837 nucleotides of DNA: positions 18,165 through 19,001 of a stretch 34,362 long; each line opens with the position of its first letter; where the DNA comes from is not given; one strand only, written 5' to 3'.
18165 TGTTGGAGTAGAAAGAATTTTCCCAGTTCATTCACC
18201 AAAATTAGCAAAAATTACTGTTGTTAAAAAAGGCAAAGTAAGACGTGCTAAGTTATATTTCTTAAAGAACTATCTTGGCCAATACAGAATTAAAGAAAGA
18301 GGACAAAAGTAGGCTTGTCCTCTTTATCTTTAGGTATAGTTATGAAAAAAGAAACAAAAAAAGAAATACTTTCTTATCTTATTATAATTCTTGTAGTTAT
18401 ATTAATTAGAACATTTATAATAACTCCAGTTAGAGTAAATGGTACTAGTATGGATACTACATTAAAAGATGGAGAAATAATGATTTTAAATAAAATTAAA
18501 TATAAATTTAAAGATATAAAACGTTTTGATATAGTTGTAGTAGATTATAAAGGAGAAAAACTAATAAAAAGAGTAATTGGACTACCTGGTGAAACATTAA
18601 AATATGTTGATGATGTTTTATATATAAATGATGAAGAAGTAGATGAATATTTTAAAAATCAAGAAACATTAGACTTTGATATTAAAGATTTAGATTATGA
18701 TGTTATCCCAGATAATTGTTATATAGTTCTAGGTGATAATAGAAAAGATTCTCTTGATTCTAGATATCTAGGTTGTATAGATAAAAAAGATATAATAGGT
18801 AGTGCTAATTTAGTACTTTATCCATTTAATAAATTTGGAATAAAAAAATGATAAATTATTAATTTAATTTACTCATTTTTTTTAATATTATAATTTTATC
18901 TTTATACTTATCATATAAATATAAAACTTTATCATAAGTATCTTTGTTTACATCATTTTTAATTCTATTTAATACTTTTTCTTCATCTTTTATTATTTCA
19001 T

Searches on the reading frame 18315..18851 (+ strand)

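Call 8: search_protein_families(library=ncbifam, proteins=[window:18315-18851:+], max_evalue=0.01)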
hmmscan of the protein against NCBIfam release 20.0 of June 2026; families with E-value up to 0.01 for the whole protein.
window:18315-18851:+ (178 aa): 7 families
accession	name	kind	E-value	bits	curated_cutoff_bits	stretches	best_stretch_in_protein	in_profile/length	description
TIGR02227.1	sigpep_I_bact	equivalog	9.7e-47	158.8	47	1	18-172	2-162/162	signal peptidase I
NF008114.0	PRK10861.1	equivalog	1.8e-16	60.4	277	2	125-173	258-306/324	signal peptidase I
TIGR02771.1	TraF_Ti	equivalog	5.8e-13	48.7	100.25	1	38-165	35-166/171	conjugative transfer signal peptidase TraF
TIGR02754.1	sod_Ni_protease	equivalog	8.1e-09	35.8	63.25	1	131-164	55-88/90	nickel-type superoxide dismutase maturation protease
TIGR02228.1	sigpep_I_arch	equivalog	1.3e-05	25.1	51.85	1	14-89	2-84/158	signal peptidase I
NF010412.0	PRK13838.1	subfamily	4.1e-05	23.1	186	1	83-168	89-173/177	conjugal transfer pilin processing protease TraF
NF010459.0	PRK13884.1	subfamily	0.00038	20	156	1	82-162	87-170/178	conjugal transfer peptidase TraF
